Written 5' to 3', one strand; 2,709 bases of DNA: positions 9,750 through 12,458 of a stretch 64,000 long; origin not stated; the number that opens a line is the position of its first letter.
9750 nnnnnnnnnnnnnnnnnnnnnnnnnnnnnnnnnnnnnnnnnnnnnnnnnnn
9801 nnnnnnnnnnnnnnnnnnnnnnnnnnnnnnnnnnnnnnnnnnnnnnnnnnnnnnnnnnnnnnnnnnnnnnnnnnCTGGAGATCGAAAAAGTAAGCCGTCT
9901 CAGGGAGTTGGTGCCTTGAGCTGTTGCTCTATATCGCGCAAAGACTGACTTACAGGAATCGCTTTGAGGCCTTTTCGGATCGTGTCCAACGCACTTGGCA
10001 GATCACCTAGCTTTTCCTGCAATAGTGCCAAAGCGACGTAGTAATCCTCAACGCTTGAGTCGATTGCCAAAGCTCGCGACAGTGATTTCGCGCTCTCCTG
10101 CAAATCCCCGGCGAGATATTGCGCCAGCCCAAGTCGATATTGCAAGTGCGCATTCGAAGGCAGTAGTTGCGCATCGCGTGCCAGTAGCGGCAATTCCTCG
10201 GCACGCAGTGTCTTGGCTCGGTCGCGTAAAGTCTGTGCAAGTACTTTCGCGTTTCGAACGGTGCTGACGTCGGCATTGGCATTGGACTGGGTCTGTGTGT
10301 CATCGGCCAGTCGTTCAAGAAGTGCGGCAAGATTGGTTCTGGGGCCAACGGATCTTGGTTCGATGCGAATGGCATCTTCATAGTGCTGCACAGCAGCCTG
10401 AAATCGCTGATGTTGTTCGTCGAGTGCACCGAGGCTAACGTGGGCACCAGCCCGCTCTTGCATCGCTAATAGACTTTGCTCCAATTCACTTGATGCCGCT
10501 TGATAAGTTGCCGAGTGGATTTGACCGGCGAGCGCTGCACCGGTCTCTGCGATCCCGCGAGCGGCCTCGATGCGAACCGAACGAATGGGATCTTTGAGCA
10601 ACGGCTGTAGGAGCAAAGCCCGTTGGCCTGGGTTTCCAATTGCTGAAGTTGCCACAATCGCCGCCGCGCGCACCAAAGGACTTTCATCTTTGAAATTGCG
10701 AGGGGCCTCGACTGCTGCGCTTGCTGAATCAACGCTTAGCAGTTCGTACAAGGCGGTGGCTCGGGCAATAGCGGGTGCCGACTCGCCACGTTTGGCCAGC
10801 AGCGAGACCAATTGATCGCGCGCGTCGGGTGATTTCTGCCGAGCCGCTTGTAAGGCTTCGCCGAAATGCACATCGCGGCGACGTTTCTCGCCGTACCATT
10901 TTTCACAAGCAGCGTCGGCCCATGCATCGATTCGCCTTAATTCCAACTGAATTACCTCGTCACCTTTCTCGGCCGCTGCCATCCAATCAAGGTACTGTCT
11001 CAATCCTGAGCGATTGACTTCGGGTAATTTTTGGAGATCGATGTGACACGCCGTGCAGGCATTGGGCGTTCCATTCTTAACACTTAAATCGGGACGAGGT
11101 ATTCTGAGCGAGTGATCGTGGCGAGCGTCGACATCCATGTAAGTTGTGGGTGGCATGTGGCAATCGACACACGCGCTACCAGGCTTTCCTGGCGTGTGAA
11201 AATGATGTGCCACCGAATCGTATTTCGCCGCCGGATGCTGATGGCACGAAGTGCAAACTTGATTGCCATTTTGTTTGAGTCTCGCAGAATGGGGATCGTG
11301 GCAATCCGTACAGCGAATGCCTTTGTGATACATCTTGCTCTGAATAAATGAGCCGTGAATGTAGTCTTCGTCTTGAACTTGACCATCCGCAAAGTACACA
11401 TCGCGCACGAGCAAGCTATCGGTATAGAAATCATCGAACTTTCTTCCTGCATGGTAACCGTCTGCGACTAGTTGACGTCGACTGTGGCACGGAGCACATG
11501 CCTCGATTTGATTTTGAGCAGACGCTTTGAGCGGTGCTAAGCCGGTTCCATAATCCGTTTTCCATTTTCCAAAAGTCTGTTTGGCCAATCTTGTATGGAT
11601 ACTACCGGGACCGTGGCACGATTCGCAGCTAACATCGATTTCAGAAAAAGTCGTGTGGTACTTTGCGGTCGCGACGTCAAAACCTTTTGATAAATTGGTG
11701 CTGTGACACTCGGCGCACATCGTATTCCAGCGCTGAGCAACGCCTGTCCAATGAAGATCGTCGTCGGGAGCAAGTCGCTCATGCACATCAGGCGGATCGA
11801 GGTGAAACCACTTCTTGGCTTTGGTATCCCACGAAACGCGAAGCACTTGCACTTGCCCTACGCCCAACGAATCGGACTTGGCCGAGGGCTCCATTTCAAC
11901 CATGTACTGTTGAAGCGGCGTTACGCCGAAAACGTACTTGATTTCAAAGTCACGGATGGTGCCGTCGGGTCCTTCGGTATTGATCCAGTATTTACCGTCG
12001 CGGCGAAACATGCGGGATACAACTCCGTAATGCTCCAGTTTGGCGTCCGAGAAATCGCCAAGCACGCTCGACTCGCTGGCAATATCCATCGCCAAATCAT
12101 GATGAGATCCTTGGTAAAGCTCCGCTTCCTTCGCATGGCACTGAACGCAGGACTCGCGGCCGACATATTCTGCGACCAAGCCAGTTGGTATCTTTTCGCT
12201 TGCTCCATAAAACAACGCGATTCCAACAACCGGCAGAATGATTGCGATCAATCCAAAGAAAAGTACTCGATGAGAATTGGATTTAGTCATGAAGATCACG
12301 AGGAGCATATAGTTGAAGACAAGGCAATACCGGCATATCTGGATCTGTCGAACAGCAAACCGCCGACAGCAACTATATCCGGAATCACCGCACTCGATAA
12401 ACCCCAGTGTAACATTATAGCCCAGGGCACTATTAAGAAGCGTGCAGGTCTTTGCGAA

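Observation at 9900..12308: Membrane-anchored octaheme cytochrome c fused to a ~350-aa TPR/HEAT-like repeat domain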

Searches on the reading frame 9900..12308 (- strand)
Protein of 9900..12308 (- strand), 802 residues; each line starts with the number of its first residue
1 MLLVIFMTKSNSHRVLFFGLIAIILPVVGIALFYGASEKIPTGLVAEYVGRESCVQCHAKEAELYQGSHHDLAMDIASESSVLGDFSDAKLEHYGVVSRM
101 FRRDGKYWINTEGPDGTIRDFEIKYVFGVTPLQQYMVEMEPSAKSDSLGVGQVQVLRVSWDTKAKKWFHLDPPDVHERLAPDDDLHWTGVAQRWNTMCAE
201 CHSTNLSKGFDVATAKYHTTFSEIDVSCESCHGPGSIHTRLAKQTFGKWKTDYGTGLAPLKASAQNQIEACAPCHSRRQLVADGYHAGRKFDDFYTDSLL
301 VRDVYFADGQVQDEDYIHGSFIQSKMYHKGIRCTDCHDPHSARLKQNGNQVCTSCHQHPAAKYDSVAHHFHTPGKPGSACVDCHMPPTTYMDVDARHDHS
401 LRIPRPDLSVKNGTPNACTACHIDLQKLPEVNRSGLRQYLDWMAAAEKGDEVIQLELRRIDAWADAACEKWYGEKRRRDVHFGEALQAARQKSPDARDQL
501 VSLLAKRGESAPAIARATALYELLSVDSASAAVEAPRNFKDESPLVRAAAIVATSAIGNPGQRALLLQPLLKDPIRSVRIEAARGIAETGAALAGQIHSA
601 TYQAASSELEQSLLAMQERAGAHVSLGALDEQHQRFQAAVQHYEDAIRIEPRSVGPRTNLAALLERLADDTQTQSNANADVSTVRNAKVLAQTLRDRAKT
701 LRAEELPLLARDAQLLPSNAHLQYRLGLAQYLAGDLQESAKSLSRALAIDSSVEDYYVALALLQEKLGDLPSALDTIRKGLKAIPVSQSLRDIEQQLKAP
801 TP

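Call 3: search_protein_families(library=pfam, proteins=[window:9900-12308:-], max_evalue=1)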
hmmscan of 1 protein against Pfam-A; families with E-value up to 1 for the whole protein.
window:9900-12308:- (802 aa): 23 families
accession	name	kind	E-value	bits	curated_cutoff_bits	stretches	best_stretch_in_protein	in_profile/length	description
PF07719.23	TPR_2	-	1.1e-10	41.2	27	2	722-750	3-31/34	Tetratricopeptide repeat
PF13414.12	TPR_11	-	3e-09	36.8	26.8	2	727-768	1-42/42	TPR repeat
PF14522.11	Cytochrome_C7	-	4.1e-09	36.6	24.8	3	346-422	11-66/67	Cytochrome c7 and related cytochrome c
PF09699.15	Paired_CXXCH_1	-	1.3e-08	34.8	20.6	1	332-358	8-38/41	Doubled CXXCH motif (Paired_CXXCH_1)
PF00515.34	TPR_1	-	2.2e-08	34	27.8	2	723-751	4-32/34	Tetratricopeptide repeat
PF14537.11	Cytochrom_c3_2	-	4.1e-06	27.6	25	1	328-385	4-65/79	Cytochrome c3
PF13181.12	TPR_8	-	1.5e-05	25.2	25.7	0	720-751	1-32/34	Tetratricopeptide repeat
PF02335.20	Cytochrom_C552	-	1.6e-05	24.5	24.1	2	357-424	228-284/438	Cytochrome c552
PF13435.11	Cytochrome_C554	-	4.3e-05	24.8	20.8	2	192-233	45-84/84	Cytochrome c554 and c-prime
PF13428.12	TPR_14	-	0.00013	22.8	23.5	1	622-663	3-44/44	Tetratricopeptide repeat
PF13424.12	TPR_12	-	0.00013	22.5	30.1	3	720-782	3-73/77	Tetratricopeptide repeat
PF13432.12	TPR_16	-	0.00025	21.9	32.7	1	708-751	23-62/65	Tetratricopeptide repeat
PF13431.12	TPR_17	-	0.00026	21.5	24.4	1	642-669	1-28/34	Tetratricopeptide repeat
PF13646.12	HEAT_2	-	0.00032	21.3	27.7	1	509-586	10-87/88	HEAT repeats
PF02085.21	Cytochrom_CIII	-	0.0033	18.2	22.9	0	195-233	46-83/101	Class III cytochrome C family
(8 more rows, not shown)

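Call 4: search_protein_families(library=ncbifam, proteins=[window:9900-12308:-], max_evalue=1)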
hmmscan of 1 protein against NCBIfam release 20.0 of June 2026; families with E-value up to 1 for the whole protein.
window:9900-12308:- (802 aa): 25 families
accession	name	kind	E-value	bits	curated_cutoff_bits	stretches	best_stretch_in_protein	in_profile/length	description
NF041028.1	decahem_GSU2203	exception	2.2e-15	56.7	325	3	196-280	37-113/317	GSU2203 family decaheme c-type cytochrome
TIGR03508.1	decahem_SO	subfamily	3e-13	49.8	192.2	2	196-279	3-81/258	DmsE family decaheme c-type cytochrome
NF040959.1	MamA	equivalog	1.7e-11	43.9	200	2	706-779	125-198/204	magnetosome protein MamA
NF008659.0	PRK11659.1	equivalog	4.7e-11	42.7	184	2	194-280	45-122/188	cytochrome c nitrite reductase pentaheme subunit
TIGR03146.1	cyt_nit_nrfB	equivalog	9.6e-10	38.9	166.6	2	194-281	10-97/145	cytochrome c nitrite reductase pentaheme subunit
TIGR02917.1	PEP_TPR_lipo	equivalog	1.1e-08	33.5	312.2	1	596-785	473-666/899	XrtA/PEP-CTERM system TPR-repeat protein PrsT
NF041198.1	UshA_like_PCGU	equivalog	1.9e-08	33.4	275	2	191-275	438-508/519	UshA-like (seleno)protein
TIGR02521.1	type_IV_pilW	equivalog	3.3e-08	33.4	154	2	720-785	31-96/234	type IV pilus biogenesis/stability protein PilW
NF033762.1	social_mot_Tgl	equivalog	5.4e-07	29.2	225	2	599-663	44-109/252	social motility TPR repeat lipoprotein Tgl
NF033920.0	C39_PA2778_fam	equivalog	7.2e-05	22.3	150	1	596-678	166-248/255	PA2778 family cysteine peptidase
TIGR03152.1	cyto_c552_HCOOH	exception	0.00017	20.5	692.5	1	357-470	228-330/441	ammonia-forming nitrite reductase cytochrome c552 subunit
TIGR01905.1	paired_CXXCH_1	subfamily_domain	0.00068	19.5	25.2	1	332-358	8-38/41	doubled CXXCH domain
NF043010.1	Cyt554_Nsmonas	equivalog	0.0018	17.7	400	2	46-77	25-57/238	cytochrome c-550 CycA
NF008339.0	PRK11125.1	equivalog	0.0021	16.8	595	1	357-469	270-371/487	ammonia-forming cytochrome c nitrite reductase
NF033758.1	gliding_GltE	equivalog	0.0022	17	225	1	597-671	267-341/411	adventurous gliding motility TPR repeat lipoprotein GltE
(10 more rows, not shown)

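Call 5: search_solved_structures(query=window:9900-12308:-, max_evalue=10, show_alignments=2)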
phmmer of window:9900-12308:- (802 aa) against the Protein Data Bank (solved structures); distinct sequences matched with E-value up to 10: 100 (the best 60 are shown).
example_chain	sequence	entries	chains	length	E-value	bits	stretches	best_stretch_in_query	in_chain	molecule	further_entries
9qhb_A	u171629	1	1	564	1.3e-14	56.7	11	713-788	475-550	Engineered tetratricopeptide repeat protein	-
8bu0_A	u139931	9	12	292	1.2e-09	40.3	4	714-788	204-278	Consensus tetratricopeptide repeat protein | Crystal structure of an 8-repeat consensus TPR superhelix with Zinc. | Monomer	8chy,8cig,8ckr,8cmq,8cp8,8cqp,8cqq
1w3b_A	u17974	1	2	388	3.3e-08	35.6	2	619-761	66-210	UDP-N-ACETYLGLUCOSAMINE--PEPTIDE N-ACETYLGLUCOSAMINYLTRANSFERASE 110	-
6eou_A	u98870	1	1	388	5.7e-08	34.8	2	611-668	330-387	UDP-N-acetylglucosamine--peptide N-acetylglucosaminyltransferase 110 kDa subunit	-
9qhc_A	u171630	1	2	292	7.2e-08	34.4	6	712-787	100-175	Engineered tetratricopeptide repeat protein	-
7yeh_B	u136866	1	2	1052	1.6e-07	33.3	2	611-669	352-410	UDP-N-acetylglucosamine--peptide N-acetylglucosaminyltransferase 110 kDa subunit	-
7yea_A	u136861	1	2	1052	1.6e-07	33.3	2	611-669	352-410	UDP-N-acetylglucosamine--peptide N-acetylglucosaminyltransferase 110 kDa subunit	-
7ntf_A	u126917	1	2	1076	1.7e-07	33.2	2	611-669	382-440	Isoform 1 of UDP-N-acetylglucosamine--peptide N-acetylglucosaminyltransferase 110 kDa subu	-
6i5b_A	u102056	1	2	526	1.2e-06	30.4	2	188-240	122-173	Uncharacterized protein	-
1na0_A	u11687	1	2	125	5.9e-06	28.1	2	711-787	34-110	designed protein CTPR3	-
9sah_A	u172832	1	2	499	1.8e-05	26.5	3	519-594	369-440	E4-NB2 synthetic fusion protein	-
4zv6_A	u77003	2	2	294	4.5e-05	25.2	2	506-591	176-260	AlphaRep-7 | alpha-Rep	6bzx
8ch0_A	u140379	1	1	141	4.6e-05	25.1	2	714-785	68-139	Consensus tetratricopeptide repeat protein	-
2fo7_A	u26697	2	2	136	9.3e-05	24.1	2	712-785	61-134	SYNTHETIC CONSENSUS TPR PROTEIN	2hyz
4xl5_C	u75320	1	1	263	0.00048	21.8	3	537-591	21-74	bGFP-A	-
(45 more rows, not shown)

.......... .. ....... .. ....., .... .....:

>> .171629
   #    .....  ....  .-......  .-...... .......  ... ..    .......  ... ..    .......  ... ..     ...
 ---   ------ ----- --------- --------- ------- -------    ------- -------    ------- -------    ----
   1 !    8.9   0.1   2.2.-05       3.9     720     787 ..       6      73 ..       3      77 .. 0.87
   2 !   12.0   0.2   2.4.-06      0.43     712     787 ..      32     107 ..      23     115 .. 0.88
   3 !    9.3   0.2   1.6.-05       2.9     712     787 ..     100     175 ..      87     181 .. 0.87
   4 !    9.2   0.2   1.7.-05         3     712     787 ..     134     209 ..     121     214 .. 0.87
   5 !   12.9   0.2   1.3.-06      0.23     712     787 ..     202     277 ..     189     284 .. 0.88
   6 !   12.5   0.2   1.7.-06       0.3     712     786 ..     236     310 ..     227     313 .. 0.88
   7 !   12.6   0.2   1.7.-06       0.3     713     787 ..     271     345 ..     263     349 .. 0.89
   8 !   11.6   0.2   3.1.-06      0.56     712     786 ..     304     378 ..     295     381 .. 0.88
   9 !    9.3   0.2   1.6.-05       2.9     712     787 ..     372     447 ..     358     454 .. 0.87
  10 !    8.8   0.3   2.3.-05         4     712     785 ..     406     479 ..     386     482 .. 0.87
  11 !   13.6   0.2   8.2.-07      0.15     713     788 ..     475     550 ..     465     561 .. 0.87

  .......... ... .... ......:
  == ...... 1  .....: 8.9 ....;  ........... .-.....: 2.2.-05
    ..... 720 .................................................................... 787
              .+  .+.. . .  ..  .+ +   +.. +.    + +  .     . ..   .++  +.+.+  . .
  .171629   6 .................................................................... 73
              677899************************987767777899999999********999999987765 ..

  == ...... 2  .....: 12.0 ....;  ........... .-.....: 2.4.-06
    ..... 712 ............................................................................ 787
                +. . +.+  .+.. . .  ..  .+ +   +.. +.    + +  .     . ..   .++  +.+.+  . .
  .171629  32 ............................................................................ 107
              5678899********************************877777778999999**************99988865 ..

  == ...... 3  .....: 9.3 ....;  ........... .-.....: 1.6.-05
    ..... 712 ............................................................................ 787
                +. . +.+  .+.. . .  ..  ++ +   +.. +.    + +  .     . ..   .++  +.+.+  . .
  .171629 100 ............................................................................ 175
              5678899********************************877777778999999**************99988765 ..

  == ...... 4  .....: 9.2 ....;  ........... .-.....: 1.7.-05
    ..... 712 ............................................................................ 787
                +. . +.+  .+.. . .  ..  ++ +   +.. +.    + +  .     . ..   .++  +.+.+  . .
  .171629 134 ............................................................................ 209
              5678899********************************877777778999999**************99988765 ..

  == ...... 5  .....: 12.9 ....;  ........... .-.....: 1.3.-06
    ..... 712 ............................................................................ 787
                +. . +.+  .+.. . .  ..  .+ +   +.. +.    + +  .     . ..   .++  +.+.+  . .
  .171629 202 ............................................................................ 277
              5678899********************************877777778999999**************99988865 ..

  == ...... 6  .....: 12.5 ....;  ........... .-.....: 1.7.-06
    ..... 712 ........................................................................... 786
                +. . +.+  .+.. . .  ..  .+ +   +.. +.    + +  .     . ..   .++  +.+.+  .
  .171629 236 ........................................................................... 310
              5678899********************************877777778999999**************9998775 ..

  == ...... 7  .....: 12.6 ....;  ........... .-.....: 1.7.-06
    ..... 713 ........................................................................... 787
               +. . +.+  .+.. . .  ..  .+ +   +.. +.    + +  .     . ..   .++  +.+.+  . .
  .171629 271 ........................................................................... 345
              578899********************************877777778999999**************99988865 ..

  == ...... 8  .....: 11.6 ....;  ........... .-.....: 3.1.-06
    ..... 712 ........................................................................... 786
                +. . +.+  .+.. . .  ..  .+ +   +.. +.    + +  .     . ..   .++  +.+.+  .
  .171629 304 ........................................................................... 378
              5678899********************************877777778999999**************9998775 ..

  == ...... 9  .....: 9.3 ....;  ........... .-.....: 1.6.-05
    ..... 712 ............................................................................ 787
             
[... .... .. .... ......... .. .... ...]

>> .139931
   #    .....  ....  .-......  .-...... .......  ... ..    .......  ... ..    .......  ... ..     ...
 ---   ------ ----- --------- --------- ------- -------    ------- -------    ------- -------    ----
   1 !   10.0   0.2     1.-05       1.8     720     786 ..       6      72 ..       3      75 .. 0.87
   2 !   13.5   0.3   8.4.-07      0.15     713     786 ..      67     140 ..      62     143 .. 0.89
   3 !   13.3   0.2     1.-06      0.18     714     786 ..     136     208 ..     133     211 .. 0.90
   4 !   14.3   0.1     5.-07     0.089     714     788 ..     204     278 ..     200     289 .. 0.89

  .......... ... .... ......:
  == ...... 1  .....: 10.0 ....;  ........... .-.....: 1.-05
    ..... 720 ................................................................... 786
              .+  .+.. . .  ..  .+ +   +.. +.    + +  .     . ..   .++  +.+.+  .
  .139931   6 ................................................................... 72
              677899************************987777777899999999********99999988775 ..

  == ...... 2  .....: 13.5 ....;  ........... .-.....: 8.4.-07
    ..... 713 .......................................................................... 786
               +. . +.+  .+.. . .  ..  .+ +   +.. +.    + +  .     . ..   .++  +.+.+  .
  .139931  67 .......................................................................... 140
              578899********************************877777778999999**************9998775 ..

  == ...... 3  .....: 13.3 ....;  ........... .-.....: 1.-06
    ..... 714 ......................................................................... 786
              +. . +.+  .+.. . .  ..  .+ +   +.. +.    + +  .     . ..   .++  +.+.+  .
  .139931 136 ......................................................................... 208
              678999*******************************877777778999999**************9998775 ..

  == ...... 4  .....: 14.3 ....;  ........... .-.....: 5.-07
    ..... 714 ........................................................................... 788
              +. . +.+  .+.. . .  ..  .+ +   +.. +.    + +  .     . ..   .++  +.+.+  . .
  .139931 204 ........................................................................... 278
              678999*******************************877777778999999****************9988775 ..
